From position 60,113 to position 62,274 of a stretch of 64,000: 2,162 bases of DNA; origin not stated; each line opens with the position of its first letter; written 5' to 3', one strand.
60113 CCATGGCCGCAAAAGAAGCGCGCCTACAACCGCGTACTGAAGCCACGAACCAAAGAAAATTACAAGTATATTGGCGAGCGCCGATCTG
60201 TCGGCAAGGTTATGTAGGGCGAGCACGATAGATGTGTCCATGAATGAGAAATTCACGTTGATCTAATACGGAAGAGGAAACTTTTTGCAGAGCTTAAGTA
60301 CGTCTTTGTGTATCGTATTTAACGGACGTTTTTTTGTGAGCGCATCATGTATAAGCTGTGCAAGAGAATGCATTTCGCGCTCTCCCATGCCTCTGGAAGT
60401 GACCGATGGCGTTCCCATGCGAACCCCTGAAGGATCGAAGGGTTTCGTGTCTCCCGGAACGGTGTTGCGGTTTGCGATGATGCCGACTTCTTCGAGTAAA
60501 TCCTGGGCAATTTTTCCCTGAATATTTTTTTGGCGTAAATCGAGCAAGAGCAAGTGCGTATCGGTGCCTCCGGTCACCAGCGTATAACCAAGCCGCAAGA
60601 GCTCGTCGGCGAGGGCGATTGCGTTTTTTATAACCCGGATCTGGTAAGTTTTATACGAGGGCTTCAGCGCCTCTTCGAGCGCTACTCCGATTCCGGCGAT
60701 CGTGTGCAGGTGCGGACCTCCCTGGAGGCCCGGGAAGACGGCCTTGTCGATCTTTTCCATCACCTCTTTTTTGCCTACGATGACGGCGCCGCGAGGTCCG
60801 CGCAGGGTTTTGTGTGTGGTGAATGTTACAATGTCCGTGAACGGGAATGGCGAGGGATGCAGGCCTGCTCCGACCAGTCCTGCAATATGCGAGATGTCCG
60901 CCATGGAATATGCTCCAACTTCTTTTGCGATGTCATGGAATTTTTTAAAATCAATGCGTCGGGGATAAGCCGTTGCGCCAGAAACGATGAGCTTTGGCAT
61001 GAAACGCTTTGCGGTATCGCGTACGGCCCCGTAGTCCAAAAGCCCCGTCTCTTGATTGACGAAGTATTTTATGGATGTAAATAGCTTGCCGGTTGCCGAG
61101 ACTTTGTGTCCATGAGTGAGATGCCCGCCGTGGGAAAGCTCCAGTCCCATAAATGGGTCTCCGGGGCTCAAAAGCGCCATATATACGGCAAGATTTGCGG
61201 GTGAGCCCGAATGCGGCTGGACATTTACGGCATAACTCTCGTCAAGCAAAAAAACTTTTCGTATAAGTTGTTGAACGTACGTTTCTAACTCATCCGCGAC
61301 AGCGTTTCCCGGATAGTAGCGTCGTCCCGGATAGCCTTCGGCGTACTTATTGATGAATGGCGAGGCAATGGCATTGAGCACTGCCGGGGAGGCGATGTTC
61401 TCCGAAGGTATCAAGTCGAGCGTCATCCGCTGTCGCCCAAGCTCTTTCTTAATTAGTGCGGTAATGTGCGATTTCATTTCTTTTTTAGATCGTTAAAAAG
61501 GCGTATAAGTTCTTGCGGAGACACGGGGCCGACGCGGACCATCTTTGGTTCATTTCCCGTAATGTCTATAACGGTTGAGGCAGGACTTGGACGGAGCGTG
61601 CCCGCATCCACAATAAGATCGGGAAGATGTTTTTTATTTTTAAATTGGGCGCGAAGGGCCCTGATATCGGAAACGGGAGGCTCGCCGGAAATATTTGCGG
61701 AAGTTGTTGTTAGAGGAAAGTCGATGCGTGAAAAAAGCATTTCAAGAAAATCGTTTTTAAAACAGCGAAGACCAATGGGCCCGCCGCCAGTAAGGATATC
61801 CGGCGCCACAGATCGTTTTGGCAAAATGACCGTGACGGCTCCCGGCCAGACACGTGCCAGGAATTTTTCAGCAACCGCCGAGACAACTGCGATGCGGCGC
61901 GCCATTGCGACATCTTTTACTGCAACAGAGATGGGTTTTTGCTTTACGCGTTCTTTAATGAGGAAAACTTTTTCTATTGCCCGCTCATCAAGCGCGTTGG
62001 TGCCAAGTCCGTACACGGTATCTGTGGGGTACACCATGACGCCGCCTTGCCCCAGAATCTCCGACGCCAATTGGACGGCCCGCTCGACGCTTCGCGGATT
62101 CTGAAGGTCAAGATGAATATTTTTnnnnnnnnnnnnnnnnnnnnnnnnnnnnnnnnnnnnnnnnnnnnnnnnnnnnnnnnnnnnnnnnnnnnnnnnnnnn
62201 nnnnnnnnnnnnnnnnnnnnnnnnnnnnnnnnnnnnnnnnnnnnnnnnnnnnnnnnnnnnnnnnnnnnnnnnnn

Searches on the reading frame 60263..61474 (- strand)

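Call 13: search_protein_families(library=pfam, proteins=[window:60263-61474:-])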
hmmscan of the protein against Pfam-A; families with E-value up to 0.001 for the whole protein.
window:60263-61474:- (403 aa): 2 families
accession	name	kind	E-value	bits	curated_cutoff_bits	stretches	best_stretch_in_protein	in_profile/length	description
PF00464.25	SHMT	-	5.8e-150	499.8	27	1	3-375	7-399/399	Serine hydroxymethyltransferase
PF00155.27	Aminotran_1_2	-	4.3e-07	29.9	19.7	1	46-359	30-350/361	Aminotransferase class I and II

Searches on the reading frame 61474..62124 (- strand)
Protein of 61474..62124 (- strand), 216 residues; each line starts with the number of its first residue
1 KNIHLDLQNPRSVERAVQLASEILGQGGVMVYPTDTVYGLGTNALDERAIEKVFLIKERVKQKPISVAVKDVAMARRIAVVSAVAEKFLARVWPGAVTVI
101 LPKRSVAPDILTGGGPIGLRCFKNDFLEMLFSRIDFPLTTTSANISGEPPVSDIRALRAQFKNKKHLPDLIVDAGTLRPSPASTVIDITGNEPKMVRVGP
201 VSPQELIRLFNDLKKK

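Call 13: search_protein_families(library=pfam, proteins=[window:61474-62124:-])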
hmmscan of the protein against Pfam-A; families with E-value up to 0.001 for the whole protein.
window:61474-62124:- (216 aa): 1 family
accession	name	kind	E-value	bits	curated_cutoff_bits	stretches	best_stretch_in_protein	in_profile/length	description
PF01300.24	Sua5_yciO_yrdC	-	4.8e-45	153.7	25.1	1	22-199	1-178/178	Telomere recombination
